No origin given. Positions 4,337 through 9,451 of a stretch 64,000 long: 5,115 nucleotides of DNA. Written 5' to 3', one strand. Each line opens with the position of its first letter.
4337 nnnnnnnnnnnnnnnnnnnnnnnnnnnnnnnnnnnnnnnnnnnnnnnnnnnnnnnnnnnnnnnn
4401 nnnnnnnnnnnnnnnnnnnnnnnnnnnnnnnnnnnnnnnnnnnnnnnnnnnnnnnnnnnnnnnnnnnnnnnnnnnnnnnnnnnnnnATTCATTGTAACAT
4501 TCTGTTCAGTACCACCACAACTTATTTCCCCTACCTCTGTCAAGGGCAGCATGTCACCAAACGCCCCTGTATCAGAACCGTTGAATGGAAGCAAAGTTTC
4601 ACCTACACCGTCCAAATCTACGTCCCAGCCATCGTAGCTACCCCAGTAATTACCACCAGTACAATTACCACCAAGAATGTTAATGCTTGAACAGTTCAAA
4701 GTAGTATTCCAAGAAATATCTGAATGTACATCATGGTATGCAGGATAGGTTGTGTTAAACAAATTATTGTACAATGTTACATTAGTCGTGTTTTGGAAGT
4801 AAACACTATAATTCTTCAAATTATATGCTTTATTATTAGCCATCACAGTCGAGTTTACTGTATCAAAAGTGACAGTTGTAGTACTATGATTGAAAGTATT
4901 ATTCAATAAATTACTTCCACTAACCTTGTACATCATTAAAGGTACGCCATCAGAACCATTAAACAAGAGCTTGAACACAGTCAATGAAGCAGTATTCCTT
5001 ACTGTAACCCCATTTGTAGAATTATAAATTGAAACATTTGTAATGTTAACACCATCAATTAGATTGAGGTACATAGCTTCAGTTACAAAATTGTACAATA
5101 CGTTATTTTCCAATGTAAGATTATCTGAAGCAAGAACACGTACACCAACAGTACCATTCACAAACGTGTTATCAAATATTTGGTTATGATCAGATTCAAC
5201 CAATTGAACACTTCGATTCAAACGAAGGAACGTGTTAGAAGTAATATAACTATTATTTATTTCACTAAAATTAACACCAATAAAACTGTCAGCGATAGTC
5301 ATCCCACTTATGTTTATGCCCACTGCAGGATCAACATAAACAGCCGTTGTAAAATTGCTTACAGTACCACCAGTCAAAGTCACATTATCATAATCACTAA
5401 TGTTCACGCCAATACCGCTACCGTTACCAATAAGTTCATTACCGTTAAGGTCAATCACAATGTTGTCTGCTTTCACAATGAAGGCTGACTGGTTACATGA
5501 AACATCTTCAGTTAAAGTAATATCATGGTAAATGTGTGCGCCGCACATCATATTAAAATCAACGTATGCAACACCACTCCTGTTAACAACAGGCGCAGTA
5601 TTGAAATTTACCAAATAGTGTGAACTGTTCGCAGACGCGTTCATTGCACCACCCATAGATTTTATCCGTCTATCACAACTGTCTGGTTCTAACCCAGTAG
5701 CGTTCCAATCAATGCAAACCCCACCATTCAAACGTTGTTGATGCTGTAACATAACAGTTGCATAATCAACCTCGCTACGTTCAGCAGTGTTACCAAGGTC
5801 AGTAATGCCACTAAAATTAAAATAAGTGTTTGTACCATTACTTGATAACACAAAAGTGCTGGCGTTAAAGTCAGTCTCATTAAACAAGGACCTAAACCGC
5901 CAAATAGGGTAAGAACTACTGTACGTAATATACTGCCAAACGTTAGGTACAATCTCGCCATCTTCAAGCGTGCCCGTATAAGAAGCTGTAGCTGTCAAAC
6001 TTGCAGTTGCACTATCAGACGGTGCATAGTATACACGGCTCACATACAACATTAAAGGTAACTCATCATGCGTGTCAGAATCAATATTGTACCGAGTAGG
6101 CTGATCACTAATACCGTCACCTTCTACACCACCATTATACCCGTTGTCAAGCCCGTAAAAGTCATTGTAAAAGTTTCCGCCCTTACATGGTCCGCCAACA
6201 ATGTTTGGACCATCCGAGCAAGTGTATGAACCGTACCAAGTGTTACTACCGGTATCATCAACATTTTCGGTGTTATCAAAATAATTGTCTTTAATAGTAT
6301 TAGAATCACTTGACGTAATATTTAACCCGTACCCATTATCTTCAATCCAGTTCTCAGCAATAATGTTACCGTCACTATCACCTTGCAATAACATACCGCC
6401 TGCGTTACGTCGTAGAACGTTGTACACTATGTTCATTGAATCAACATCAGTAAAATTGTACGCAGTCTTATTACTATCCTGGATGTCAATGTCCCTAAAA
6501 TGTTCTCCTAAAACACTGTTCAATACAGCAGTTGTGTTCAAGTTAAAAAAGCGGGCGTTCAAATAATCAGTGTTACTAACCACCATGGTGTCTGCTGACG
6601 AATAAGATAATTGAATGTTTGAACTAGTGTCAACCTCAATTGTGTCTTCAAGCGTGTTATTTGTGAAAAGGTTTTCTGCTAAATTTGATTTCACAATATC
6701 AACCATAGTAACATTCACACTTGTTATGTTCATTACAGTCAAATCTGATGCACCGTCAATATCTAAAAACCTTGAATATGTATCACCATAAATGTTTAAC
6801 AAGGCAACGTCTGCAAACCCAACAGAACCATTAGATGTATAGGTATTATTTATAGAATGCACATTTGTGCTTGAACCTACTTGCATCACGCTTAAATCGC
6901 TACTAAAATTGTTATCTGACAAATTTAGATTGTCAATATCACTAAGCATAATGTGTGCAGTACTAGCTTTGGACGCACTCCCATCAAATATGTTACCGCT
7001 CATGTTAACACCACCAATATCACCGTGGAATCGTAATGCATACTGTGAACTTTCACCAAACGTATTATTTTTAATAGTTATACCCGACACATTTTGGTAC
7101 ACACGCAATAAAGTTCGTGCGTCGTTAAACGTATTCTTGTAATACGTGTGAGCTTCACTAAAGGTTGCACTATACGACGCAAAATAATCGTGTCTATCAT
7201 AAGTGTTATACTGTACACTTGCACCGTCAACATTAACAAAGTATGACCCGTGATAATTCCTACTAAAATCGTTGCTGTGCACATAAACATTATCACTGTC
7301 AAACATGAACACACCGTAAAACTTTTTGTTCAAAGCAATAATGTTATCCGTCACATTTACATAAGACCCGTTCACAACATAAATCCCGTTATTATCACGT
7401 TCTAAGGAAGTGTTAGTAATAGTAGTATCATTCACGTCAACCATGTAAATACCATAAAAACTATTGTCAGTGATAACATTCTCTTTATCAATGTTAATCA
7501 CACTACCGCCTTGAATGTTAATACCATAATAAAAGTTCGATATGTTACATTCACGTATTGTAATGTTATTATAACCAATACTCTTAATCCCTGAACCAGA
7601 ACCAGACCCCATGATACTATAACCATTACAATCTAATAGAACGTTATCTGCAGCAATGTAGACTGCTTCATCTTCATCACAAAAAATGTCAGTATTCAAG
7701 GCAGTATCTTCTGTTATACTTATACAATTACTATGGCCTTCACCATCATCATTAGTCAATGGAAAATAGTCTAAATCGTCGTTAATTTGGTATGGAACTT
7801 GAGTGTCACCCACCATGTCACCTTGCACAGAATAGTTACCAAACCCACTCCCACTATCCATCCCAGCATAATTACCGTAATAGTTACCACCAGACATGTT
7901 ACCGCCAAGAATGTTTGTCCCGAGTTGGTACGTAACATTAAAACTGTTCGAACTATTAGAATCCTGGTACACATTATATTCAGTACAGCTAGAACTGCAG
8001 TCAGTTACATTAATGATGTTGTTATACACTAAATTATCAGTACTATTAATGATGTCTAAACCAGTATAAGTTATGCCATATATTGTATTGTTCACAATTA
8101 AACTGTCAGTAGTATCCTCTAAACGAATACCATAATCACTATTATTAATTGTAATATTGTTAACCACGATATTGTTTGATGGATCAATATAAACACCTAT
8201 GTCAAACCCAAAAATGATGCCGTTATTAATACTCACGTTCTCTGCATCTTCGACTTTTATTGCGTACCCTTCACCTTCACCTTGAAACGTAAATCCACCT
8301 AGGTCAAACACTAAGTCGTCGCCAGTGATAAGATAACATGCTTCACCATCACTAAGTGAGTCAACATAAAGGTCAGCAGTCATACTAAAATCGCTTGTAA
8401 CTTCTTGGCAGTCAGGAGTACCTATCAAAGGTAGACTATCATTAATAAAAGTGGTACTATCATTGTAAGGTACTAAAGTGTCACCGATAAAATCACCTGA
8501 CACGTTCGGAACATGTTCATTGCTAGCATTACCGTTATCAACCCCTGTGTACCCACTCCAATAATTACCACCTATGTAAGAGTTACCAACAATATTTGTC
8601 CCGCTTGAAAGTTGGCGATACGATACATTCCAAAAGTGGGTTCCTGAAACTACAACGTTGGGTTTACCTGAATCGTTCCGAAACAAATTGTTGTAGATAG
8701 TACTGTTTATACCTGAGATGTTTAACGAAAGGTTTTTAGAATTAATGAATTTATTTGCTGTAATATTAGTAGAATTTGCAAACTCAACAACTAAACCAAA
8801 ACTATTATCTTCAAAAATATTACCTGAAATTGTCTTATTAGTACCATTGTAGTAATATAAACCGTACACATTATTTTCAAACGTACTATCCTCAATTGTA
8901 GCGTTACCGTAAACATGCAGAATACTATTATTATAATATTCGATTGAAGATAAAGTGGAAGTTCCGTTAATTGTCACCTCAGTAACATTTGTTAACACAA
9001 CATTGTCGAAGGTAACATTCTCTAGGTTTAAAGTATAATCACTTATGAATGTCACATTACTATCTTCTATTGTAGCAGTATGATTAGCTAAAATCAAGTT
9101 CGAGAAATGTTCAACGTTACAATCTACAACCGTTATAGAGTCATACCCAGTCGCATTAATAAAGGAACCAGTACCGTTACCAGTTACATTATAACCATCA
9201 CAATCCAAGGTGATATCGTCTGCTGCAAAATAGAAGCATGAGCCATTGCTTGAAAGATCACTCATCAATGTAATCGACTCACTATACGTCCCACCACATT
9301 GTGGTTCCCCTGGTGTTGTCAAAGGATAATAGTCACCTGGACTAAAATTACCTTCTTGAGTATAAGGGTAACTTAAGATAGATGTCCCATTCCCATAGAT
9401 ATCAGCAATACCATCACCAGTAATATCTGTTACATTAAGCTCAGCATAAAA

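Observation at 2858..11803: About 9 kb gene for a 2,981-aa beta-helix (NosD-like) surface protein with cytoplasmic coiled-coil tail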

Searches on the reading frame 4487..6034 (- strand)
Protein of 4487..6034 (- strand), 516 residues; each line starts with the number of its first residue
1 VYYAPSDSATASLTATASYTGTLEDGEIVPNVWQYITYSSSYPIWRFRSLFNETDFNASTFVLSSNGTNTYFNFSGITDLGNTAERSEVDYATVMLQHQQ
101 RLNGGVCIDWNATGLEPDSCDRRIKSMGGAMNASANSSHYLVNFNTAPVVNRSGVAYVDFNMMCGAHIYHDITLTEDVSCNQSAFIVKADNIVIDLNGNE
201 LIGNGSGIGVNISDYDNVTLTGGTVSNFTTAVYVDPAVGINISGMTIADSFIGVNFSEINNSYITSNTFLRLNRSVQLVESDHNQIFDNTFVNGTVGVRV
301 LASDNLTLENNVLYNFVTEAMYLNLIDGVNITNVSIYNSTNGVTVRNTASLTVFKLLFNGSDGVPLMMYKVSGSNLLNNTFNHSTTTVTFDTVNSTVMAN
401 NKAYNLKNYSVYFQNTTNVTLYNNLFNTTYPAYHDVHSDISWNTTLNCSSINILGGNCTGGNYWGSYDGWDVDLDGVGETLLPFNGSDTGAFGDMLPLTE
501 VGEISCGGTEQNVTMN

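Call 64: predict_structure(alignment_id=A3)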
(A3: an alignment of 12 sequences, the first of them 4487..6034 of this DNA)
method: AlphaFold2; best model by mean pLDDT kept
length: 516 residues; sequences in the alignment: 12
mean_pLDDT: 60.0   pTM: 0.57
mean pLDDT of the five models: 60.0, 58.0, 57.0, 52.4, 48.9
residues with pLDDT >= 90: 72; 70-90: 136; 50-70: 118; < 50: 190
segments of 3 or more residues with pLDDT < 50: 53-55, 80-91, 125-149, 363-367, 369-385, 391-516
pLDDT, mean of each block of 10 residues (from residue 1): 61 69 76 67 56 53 66 61 39 53 64 71 46 40 46 69 74 85 86 89 94 91 96 90 95 85 91 89 86 86 81 80 74 73 63 56 46 39 50 36 27 24 24 24 29 30 29 34 29 27 28 26
secondary structure, 60 per line:
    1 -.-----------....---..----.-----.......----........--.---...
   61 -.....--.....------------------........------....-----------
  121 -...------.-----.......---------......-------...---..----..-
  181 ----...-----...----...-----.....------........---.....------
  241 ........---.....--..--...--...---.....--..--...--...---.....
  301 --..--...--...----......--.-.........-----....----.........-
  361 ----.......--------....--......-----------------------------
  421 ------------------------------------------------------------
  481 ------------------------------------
elements in order: E14-17 E33-39 E44-51 E62-66 E69-73 E92-99 E106-109 E122-124 E137-143 E153-158 E166-168 E185-187 E193-195 E200-202 E208-212 E219-226 E230-234 E241-248 E252-256 E263-265 E268-270 E274-278 E285-287 E290-292 E296-300 E307-309 E312-314 E319-324 E329-337 E343-346 E351-359 E365-371 E380-383 E386-391
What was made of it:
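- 4520..5545 (-): Beta-helix module 6 (aa 2088-2429), cap GGNYW at aa 2384 followed by DVDLDG. AF2 beta-helix core has pLDDT 85-96 (call 64).
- On Right-handed parallel beta-helix (Beta_helix PF13229; PbH1 repeat TIGR03804): AF2 gives short regular strands with pLDDT 85-96 over aa 2085-2265 (call 64).
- Closest known: NosD / CASH-PbH1 right-handed parallel beta-helix domains. Same: The AF2 core is a beta-helix (call 64).
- Tried and rejected: The insert fold and the C-terminal cap of module 6 remain unresolved (call 64).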

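Call 66: fold_search(model_id=the predicted structure, library=pdb)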
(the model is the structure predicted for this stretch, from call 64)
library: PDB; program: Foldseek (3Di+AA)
matches with E <= 10: 424; with E <= 0.001: 2
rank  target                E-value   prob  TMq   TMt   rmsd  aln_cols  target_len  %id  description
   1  7w1c_C                4.6e-04  1.00  0.28  0.23  13.6       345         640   11  Crystal structure of Klebsiella pneumoniae K1 capsule-specific polysaccharide lyase in a P1 crystal form (released 2022-05-18)
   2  7w1c_D                6.8e-04  1.00  0.24  0.21  15.2       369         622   12  Crystal structure of Klebsiella pneumoniae K1 capsule-specific polysaccharide lyase in a P1 crystal form (released 2022-05-18)
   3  7w1c_A                1.1e-03  1.00  0.24  0.20  14.0       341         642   12  Crystal structure of Klebsiella pneumoniae K1 capsule-specific polysaccharide lyase in a P1 crystal form (released 2022-05-18)
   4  7w1c_B                1.5e-03  0.99  0.23  0.19  15.2       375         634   11  Crystal structure of Klebsiella pneumoniae K1 capsule-specific polysaccharide lyase in a P1 crystal form (released 2022-05-18)
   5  7w1c_E                1.9e-03  1.00  0.28  0.23  13.6       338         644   10  Crystal structure of Klebsiella pneumoniae K1 capsule-specific polysaccharide lyase in a P1 crystal form (released 2022-05-18)
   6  9bev_A                8.8e-03  0.66  0.17  0.15  18.6       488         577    9  Structure of GH110A in complex with a lambda-carrageenan oligosaccharide (released 2025-08-27)
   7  6kfn                  1.0e-02  1.00  0.29  0.49   4.8       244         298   15  Crystal structure of alginate lyase from Paenibacillus sp. str. FPU-7 (released 2019-10-30)
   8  3t9g_B                2.0e-02  0.66  0.14  0.31  12.4       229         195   13  The crystal structure of family 3 pectate lyase from Caldicellulosiruptor bescii (released 2012-05-09)
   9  6k0p_A                2.8e-02  0.44  0.17  0.16  19.1       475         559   10  Catalytic domain of GH87 alpha-1,3-glucanase D1045A in complex with nigerose (released 2019-12-25)
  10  7w1d_H                3.1e-02  0.90  0.22  0.18  15.4       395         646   10  Crystal structure of Klebsiella pneumoniae K1 capsule-specific polysaccharide lyase in a C2 crystal form (released 2022-05-18)
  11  5g5n_C                3.2e-02  0.98  0.20  0.29   9.6       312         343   10  Structure of the snake adenovirus 1 hexon-interlacing LH3 protein, methylmercury chloride derivative (released 2017-06-07)
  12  9k4a_A                3.6e-02  0.80  0.20  0.16  14.9       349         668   13  Cryo-EM structure of depolymerase S2-4 from Klebsiella phage K64-1 (released 2026-03-25)
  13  3jur_D                3.7e-02  0.93  0.22  0.24  10.0       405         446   11  The crystal structure of a hyperthermoactive Exopolygalacturonase from Thermotoga maritima (released 2009-11-17)
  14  6k0v_A                4.1e-02  0.23  0.13  0.12  18.5       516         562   11  Catalytic domain of GH87 alpha-1,3-glucanase D1069A in complex with tetrasaccharides (released 2019-12-25)
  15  7b7a_A                4.3e-02  0.98  0.22  0.27  10.3       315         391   11  ENDO-POLYGALACTURONASE FROM ARABIDOPSIS THALIANA (released 2022-06-22)
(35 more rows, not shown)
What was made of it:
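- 4520..5545 (-): Foldseek hits are beta-helix lyases and tailspikes (call 66).
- On Right-handed parallel beta-helix (Beta_helix PF13229; PbH1 repeat TIGR03804): Foldseek top hits are all beta-helix proteins (call 66).
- Closest known: Beta-helix polysaccharide lyases and phage tailspike depolymerases. Same: These are the nearest solved folds to the confident core of module 6 (call 66).
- The nearest solved folds are polysaccharide lyases, glycosidases and phage tailspikes (calls 64, 66). The closest solved folds to the confident beta-helix core are Klebsiella K1 capsule lyase 7w1c (E 4.6e-4), alginate lyase 6kfn (TMt 0.49, rmsd 4.8 Å), pectate lyases, polygalacturonases and phage tailspikes or depolymerases (call 66).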

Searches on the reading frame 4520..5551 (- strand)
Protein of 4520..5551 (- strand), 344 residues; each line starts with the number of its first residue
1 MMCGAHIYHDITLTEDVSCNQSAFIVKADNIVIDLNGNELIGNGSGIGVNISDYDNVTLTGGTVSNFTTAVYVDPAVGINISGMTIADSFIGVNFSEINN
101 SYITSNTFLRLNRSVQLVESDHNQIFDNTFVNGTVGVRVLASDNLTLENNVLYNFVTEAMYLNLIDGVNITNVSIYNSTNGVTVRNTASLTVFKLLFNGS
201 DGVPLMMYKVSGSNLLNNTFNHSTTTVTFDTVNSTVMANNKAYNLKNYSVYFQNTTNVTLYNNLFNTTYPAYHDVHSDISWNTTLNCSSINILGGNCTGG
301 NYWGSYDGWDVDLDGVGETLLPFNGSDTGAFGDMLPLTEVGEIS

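Call 11: search_protein_families(library=pfam, proteins=[window:4520-5551:-], max_evalue=0.1)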
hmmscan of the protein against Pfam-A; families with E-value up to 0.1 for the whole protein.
window:4520-5551:- (344 aa): 2 families
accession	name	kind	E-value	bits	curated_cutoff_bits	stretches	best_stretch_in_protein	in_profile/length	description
PF05048.19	NosD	-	1.7e-23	83.6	23.6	2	115-308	19-212/212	Periplasmic copper-binding protein (NosD)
PF13229.12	Beta_helix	-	9e-15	55.1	25.9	2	21-151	24-157/158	Right handed beta helix region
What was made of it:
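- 4520..5545 (-): NosD 1.7e-23 (call 11).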

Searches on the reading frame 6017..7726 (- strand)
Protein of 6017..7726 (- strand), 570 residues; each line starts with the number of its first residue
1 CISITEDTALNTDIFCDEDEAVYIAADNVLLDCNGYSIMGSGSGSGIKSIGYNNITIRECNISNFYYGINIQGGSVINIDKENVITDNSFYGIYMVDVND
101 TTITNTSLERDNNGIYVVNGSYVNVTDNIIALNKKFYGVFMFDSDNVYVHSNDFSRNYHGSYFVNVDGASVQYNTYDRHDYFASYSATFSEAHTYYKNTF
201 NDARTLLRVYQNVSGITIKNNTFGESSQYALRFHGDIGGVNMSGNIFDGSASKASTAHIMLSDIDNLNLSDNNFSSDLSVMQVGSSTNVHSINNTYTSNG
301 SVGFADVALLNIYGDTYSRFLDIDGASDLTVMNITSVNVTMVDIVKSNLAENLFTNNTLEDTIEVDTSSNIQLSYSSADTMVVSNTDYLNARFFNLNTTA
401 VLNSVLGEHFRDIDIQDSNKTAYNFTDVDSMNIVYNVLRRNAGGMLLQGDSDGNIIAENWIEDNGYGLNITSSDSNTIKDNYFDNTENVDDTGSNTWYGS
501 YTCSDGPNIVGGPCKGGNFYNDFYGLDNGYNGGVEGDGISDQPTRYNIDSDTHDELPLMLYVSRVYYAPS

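Call 11: search_protein_families(library=pfam, proteins=[window:6017-7726:-], max_evalue=0.1)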
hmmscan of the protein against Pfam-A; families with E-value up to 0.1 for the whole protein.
window:6017-7726:- (570 aa): 2 families
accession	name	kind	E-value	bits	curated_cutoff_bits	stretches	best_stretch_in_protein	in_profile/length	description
PF05048.19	NosD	-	3.6e-26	92.4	23.6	2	336-525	33-212/212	Periplasmic copper-binding protein (NosD)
PF13229.12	Beta_helix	-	9.4e-24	84.3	25.9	3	46-182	2-141/158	Right handed beta helix region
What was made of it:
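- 6023..7726 (-): Beta-helix module 5 (aa 1361-1928), cap GGNFY at aa 1876. NosD 3.6e-26 and Beta_helix 9.4e-24 (call 11)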

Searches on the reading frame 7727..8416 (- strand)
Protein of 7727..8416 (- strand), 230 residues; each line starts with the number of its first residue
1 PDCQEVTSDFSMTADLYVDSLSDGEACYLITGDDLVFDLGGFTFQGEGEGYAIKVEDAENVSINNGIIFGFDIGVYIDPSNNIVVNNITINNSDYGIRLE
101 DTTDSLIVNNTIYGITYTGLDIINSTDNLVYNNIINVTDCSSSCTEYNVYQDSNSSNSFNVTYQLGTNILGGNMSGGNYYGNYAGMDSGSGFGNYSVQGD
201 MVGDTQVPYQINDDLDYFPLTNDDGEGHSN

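Call 11: search_protein_families(library=pfam, proteins=[window:7727-8416:-], max_evalue=0.1)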
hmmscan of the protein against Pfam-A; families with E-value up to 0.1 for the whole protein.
window:7727-8416:- (230 aa): 2 families
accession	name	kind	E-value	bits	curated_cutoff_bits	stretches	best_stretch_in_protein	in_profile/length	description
PF05048.19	NosD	-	1.2e-13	51.5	23.6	1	44-185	78-212/212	Periplasmic copper-binding protein (NosD)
PF13229.12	Beta_helix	-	6.5e-07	29.6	25.9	1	49-169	22-144/158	Right handed beta helix region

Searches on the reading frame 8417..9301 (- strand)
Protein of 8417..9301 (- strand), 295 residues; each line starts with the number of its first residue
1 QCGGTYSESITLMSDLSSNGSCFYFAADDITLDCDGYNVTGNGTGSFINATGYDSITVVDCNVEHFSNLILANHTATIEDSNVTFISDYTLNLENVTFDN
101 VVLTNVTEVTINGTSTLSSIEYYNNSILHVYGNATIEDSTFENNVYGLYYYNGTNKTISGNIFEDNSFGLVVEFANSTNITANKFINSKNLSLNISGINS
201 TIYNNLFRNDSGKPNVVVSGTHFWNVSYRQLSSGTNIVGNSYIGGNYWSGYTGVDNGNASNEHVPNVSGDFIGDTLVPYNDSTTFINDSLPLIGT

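Call 11: search_protein_families(library=pfam, proteins=[window:8417-9301:-], max_evalue=0.1)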
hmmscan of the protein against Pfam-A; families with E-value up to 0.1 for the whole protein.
window:8417-9301:- (295 aa): 2 families
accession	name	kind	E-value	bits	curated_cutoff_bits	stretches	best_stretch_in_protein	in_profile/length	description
PF05048.19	NosD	-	4.5e-12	46.3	23.6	1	41-253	14-212/212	Periplasmic copper-binding protein (NosD)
PF01423.28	LSM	-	0.012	15.7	23.4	0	63-98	28-63/66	LSM domain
